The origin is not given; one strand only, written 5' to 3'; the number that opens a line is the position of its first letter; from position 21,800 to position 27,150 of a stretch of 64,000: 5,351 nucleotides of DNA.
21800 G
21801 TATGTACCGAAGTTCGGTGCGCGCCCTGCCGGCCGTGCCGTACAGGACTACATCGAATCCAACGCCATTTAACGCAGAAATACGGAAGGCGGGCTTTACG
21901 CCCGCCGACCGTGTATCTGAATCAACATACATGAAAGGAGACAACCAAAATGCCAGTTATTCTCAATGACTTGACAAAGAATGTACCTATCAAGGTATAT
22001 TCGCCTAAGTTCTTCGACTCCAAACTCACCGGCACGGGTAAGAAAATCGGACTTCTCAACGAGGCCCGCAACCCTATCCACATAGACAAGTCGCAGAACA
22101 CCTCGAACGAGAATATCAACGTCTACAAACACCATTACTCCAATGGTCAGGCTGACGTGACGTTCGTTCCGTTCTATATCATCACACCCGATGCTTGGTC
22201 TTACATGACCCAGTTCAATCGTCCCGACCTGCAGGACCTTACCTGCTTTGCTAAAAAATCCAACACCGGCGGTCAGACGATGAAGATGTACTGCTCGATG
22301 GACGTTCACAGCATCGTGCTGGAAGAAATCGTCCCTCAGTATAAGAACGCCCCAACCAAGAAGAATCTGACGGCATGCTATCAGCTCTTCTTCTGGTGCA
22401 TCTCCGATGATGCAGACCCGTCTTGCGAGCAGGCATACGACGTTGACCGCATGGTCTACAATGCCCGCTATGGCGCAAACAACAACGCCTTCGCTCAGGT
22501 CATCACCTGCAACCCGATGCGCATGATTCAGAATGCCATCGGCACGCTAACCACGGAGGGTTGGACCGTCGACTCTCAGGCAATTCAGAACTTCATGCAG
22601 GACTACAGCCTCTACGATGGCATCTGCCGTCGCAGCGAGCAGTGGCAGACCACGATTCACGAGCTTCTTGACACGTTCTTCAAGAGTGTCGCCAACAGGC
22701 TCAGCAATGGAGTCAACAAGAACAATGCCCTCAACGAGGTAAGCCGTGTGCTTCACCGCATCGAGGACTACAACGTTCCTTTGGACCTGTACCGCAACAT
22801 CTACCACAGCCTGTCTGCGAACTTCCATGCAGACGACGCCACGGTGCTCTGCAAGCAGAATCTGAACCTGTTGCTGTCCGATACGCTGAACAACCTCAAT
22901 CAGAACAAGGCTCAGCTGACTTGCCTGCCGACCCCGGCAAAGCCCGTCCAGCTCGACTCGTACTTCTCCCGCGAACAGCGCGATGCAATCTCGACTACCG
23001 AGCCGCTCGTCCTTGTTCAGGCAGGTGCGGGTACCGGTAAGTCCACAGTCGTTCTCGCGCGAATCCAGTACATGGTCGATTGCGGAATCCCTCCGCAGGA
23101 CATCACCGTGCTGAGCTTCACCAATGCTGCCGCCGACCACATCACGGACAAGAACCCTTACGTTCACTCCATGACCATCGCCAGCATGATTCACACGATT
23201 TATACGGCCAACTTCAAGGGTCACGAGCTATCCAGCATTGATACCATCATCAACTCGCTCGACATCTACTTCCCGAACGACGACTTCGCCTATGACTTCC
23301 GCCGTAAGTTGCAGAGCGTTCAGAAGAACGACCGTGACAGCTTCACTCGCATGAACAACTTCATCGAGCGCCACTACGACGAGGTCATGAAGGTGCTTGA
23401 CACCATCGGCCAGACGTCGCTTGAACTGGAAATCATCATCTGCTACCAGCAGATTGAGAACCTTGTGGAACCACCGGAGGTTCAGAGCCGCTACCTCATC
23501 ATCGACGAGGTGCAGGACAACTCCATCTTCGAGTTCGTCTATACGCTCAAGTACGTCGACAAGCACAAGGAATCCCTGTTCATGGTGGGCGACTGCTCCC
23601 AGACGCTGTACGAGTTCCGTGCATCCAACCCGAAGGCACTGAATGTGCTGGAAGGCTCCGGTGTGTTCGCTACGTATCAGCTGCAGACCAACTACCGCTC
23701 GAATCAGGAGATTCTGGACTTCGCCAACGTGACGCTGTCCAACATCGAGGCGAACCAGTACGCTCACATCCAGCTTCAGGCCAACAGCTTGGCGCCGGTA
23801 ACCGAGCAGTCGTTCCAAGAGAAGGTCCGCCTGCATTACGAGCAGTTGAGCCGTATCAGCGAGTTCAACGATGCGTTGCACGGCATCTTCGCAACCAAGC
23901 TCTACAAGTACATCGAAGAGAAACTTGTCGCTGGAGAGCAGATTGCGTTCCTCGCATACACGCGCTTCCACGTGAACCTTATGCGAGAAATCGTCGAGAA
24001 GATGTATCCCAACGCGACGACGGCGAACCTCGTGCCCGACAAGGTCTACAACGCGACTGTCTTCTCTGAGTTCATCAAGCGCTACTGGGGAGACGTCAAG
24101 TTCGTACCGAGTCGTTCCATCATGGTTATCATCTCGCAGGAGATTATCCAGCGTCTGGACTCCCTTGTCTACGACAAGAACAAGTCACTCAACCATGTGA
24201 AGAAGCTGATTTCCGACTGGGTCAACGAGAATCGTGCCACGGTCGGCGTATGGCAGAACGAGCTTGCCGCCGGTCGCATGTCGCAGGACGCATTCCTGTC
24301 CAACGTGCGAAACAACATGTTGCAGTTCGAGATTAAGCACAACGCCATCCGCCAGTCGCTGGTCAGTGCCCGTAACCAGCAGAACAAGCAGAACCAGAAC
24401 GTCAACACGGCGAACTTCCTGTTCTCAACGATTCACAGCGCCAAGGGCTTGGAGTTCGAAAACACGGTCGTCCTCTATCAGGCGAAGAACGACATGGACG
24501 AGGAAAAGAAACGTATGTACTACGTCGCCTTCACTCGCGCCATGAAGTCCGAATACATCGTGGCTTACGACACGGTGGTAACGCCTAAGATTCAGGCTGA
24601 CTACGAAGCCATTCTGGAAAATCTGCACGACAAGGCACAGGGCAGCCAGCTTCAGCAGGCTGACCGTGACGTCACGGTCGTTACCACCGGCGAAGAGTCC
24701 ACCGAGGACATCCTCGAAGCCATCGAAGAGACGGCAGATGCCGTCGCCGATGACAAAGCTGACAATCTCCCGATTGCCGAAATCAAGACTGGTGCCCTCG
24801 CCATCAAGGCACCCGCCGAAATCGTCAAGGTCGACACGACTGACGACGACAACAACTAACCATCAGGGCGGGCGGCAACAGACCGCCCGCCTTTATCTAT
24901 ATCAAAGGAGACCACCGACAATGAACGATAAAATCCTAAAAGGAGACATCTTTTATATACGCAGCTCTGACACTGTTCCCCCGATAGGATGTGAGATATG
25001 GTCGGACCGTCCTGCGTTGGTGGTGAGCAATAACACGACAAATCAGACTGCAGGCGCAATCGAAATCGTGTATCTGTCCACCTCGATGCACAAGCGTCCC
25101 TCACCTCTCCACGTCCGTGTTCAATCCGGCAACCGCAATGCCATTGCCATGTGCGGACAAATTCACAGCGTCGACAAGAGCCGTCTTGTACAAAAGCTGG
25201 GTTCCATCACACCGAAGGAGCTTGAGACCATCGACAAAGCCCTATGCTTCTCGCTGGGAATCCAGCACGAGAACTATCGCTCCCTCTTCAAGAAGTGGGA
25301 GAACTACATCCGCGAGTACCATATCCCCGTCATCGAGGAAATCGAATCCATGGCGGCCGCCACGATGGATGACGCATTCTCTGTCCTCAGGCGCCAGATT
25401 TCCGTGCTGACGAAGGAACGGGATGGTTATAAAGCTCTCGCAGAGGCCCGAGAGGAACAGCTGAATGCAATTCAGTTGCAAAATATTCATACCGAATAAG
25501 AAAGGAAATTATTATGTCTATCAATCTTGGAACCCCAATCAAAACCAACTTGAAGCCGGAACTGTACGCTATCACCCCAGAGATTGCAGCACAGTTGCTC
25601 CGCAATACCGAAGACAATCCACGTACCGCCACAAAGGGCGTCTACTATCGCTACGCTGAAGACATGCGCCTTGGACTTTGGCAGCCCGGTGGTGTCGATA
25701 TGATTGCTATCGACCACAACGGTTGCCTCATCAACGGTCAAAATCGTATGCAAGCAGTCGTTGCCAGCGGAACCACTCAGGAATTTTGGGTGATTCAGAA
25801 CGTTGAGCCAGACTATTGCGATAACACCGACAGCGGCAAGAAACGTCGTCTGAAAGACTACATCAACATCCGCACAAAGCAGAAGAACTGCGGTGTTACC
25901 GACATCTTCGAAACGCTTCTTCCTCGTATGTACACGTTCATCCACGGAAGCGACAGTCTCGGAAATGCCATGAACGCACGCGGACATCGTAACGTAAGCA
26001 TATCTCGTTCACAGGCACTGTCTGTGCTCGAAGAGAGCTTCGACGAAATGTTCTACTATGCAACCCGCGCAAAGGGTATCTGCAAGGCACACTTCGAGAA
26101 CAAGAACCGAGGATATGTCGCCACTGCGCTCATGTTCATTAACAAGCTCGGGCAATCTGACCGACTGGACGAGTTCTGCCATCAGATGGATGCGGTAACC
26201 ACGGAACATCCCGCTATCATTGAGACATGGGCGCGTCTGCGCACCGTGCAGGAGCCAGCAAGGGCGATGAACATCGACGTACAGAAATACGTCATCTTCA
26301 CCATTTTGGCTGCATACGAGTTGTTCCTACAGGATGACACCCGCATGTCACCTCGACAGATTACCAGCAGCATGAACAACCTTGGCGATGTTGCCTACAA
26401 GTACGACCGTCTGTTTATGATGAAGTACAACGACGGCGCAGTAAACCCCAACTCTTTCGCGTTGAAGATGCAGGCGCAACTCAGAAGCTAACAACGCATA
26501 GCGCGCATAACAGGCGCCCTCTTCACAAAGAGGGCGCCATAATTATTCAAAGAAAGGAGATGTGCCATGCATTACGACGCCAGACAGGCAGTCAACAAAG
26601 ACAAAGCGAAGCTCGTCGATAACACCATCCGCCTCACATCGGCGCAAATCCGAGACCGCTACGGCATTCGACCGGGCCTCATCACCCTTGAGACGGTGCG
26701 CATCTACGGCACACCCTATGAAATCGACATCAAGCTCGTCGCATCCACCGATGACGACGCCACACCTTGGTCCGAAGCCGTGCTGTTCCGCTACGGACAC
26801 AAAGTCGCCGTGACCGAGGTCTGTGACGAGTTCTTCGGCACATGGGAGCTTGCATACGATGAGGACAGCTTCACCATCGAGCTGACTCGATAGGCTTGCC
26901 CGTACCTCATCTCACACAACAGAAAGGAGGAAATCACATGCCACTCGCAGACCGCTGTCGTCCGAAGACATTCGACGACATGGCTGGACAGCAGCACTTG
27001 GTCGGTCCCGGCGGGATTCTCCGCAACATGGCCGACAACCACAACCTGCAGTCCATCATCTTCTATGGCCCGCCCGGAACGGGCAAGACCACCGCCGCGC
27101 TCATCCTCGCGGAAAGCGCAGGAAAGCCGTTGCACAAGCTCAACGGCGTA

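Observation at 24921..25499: Orphan MazF/EndoA-like endoribonuclease with a fused C-terminal coiled-coil extension and no antitoxin gene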

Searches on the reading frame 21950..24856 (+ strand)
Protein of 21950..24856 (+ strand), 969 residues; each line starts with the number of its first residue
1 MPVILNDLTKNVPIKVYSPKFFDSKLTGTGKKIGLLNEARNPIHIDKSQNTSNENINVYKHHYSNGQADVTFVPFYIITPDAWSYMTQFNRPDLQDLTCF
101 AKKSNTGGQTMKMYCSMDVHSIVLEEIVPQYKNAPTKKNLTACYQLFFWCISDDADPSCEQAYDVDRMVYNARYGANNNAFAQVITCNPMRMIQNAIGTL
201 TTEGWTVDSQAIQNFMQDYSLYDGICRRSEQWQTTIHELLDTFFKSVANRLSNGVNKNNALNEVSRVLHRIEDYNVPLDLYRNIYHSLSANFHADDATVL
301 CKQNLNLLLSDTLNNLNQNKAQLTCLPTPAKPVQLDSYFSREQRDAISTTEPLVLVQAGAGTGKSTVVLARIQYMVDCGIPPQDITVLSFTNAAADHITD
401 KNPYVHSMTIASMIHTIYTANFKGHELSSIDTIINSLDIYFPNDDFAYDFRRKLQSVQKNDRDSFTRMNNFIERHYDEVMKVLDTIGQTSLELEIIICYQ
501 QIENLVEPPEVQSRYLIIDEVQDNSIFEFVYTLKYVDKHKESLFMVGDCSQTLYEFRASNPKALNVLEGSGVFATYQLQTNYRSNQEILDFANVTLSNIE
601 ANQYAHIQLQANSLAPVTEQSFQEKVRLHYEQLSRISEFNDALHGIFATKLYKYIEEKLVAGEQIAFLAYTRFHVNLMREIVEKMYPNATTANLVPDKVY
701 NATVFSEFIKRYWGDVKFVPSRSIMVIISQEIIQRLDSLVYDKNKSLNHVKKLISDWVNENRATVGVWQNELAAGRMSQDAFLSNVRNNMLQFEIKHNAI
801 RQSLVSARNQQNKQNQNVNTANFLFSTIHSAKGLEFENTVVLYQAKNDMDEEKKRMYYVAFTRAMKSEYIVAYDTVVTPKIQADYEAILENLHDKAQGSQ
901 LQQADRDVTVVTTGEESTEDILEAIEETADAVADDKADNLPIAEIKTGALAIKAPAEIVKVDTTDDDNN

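Call 3: search_protein_families(library=pfam, proteins=[window:21950-24856:+], max_evalue=0.1)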
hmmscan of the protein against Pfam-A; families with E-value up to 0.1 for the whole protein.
window:21950-24856:+ (969 aa): 7 families
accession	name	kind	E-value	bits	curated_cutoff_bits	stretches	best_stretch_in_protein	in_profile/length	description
PF00580.27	UvrD-helicase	-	7.1e-21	75.5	23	2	341-400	3-63/271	UvrD/REP helicase N-terminal domain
PF13245.12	AAA_19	-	9.4e-19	68.4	25.1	1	343-557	1-134/134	AAA domain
PF13361.12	UvrD_C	-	6.4e-10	39.4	25.6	2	811-871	276-346/350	UvrD-like helicase C-terminal domain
PF01443.25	Viral_helicase1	-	2.6e-09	37.6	21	1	781-871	139-227/228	Viral superfamily 1 RNA helicase core domain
PF13538.12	UvrD_C_2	-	1.4e-08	34.9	27.4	1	825-870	4-51/52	UvrD-like helicase C-terminal domain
PF13604.12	AAA_30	-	2e-08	34.6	27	1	341-418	4-81/191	AAA domain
PF13086.12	AAA_11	-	0.00079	19.7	27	1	344-401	7-71/257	AAA domain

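Call 4: search_protein_families(library=phrogs, proteins=[window:21950-24856:+], max_evalue=0.01)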
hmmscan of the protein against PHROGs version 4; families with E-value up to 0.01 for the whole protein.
window:21950-24856:+ (969 aa): 1 family
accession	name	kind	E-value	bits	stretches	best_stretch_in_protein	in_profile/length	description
phrog_1967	-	DNA, RNA and nucleotide metabolism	5.9e-51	174.9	1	314-930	128-721/776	DNA helicase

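Call 30: search_protein_families(library=padloc, proteins=[window:21950-24856:+], max_evalue=0.01)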
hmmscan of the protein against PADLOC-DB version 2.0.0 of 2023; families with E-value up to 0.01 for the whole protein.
window:21950-24856:+ (969 aa): 24 families
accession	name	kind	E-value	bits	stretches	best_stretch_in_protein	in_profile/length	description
PDLC00122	GajB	-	1.3e-32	111.4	2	342-610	7-260/502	UrvD helicase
PDLC03802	RTasHel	-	2.8e-30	103.8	2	340-612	7-276/675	DRT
PDLC00117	GajB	-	2.9e-25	86.8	2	511-875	217-576/604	UrvD helicase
PDLC00138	GajB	-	5.2e-25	86.2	3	515-598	223-305/581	UrvD helicase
PDLC00129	GajB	-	1.3e-23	81.5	2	515-865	229-566/594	UrvD helicase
PDLC00132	GajB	-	6.2e-23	79.3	2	514-870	216-598/625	UrvD helicase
PDLC00123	GajB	-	1.1e-20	71.7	1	339-870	5-505/540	UrvD helicase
PDLC00112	GajB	-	9.2e-19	65.4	3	775-866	444-551/581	UrvD helicase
PDLC00107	GajB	-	4.8e-18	63.1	2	514-841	217-498/587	UrvD helicase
PDLC00119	GajB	-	7.3e-18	62.8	1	511-872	217-543/565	UrvD helicase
PDLC00136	GajB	-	8.4e-18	62.6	1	516-593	210-286/570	UrvD helicase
PDLC00142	GajB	-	4.5e-17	59.6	1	516-596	219-298/583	UrvD helicase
PDLC00114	GajB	-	6e-16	56.1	2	512-598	215-301/635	UrvD helicase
PDLC00130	GajB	-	3.1e-15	53.5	2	514-598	207-292/589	UrvD helicase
PDLC00106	GajB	-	1.4e-13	48.2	1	515-599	208-290/577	UrvD helicase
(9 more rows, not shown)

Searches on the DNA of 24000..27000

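Call 77: search_rna_families(source=window, start=24000, end=27000, threshold=evalue, max_evalue=1)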
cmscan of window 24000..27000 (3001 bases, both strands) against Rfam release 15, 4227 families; matches with E-value up to 1: 1.
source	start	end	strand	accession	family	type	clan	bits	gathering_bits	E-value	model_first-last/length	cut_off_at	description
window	26508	26563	+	RF00032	Histone3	Cis-reg;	-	22.1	34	0.0065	1-46/46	no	Histone 3' UTR stem-loop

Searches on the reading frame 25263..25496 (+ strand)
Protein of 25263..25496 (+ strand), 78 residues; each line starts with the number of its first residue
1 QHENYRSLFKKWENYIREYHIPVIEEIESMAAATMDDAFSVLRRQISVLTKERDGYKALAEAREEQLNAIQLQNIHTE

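Call 31: search_protein_families(library=ncbifam, proteins=[window:25263-25496:+], max_evalue=0.1)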
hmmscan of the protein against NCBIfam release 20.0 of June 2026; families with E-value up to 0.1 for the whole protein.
window:25263-25496:+ (78 aa): 0 families

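Call 43: find_homologous_proteins(query=A3, max_evalue=10)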
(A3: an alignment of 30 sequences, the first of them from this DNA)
Query A3 (30 sequences) (76 aa, profile of the alignment): 2 proteins with E <= 10 among 237 candidates.
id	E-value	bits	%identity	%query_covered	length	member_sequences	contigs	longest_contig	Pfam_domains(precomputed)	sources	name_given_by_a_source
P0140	1.4e-6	46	96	64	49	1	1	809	-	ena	-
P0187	2.8e-3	35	97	43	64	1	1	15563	-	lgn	-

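Call 44: search_solved_structures(query=A3, max_evalue=10, show_alignments=3)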
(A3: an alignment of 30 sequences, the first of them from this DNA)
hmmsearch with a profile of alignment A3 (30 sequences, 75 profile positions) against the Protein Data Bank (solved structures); distinct sequences matched with E-value up to 10: 24.
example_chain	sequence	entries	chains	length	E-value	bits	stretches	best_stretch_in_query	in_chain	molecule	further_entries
4auw_A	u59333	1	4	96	0.00075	22.6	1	17-57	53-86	TRANSCRIPTION FACTOR MAFB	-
2wty_A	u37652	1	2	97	0.00077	22.6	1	17-57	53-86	TRANSCRIPTION FACTOR MAFB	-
2wt7_B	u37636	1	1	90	0.00077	22.6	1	17-57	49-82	TRANSCRIPTION FACTOR MAFB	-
4eot_A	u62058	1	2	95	0.0076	19.4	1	36-62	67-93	Transcription factor MafA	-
5jx1_A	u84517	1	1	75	0.022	18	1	36-56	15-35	Chimera protein of Kinesin-like protein KIF3A and Microtubule-associated protein RP/EB fam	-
5jv3_A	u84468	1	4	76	0.029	17.6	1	29-56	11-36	Chimera protein of Kinesin-like protein KIF11 and Microtubule-associated protein RP/EB fam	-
5dfz_D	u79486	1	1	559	0.029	17.5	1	36-71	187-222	Vacuolar protein sorting-associated protein 30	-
6pf2_A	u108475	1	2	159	0.036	17.3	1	27-56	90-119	Myosin, heavy polypeptide 7, cardiac muscle, beta variant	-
4xa6_A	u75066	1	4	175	0.18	15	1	8-56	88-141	Gp7-MYH7(1777-1855)-EB1 chimera protein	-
5jvr_A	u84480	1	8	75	0.27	14.5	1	27-56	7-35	Chimera protein of mouse KIF3A,fruit fly Kinesin-1 and human EB1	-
9rdc_A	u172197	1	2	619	0.32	14.2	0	6-28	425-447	RxLR effector protein PITG_16705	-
5wwl_N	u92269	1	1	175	0.35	14.1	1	39-59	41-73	Kinetochore protein nnf1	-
3kh5_A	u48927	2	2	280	0.36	14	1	27-65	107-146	protein MJ1225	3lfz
6f63_A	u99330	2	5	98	0.53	13.5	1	22-72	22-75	Synaptonemal complex protein 1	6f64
9ria_G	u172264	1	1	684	0.55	13.4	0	6-28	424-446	RxLR effector protein PITG_16705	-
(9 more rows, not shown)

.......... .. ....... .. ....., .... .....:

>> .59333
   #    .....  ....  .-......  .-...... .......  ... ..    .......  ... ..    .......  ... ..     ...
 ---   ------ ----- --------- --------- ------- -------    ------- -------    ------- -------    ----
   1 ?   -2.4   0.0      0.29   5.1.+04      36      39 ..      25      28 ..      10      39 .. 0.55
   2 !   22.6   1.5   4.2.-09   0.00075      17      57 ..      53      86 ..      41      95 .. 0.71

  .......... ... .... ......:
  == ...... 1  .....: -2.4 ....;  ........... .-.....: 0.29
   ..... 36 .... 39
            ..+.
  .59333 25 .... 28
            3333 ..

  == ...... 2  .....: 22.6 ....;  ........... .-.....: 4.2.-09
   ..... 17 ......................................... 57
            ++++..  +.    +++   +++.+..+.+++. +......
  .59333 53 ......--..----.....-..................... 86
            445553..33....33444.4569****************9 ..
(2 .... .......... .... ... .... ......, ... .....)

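Call 60: find_encoding_contigs(protein=P0187, flank=3000, max_places=2)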
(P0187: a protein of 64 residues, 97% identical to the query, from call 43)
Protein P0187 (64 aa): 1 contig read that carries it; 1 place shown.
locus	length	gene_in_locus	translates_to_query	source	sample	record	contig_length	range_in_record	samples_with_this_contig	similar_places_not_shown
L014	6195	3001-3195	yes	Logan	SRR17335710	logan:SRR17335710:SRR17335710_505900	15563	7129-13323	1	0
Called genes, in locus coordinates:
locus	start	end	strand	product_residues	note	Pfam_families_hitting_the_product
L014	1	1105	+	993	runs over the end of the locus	-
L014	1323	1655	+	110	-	-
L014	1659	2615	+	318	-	-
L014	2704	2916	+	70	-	-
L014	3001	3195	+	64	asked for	-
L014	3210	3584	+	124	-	-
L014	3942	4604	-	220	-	-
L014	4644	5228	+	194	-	-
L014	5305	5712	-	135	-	PF01797:Y1_Tnp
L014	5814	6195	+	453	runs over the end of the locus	PF01385:OrfB_IS605, PF07282:Cas12f1-like_TNB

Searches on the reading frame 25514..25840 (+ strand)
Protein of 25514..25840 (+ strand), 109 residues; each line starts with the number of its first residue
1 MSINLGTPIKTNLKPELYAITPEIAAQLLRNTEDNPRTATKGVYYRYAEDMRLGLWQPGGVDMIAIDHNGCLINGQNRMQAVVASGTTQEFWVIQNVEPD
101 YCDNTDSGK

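Call 87: search_protein_families(library=phrogs, proteins=[window:25514-25840:+], max_evalue=0.1)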
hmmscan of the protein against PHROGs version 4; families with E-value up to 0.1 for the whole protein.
window:25514-25840:+ (109 aa): 3 families
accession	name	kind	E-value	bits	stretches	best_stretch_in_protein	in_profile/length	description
phrog_5931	-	unknown function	1.9e-19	71.2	1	9-109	4-102/282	-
phrog_498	-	other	0.026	14.1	1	25-89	39-100/633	DNA methyltransferase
phrog_620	-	DNA, RNA and nucleotide metabolism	0.083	13.9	0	27-88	15-72/217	ParB-like partition protein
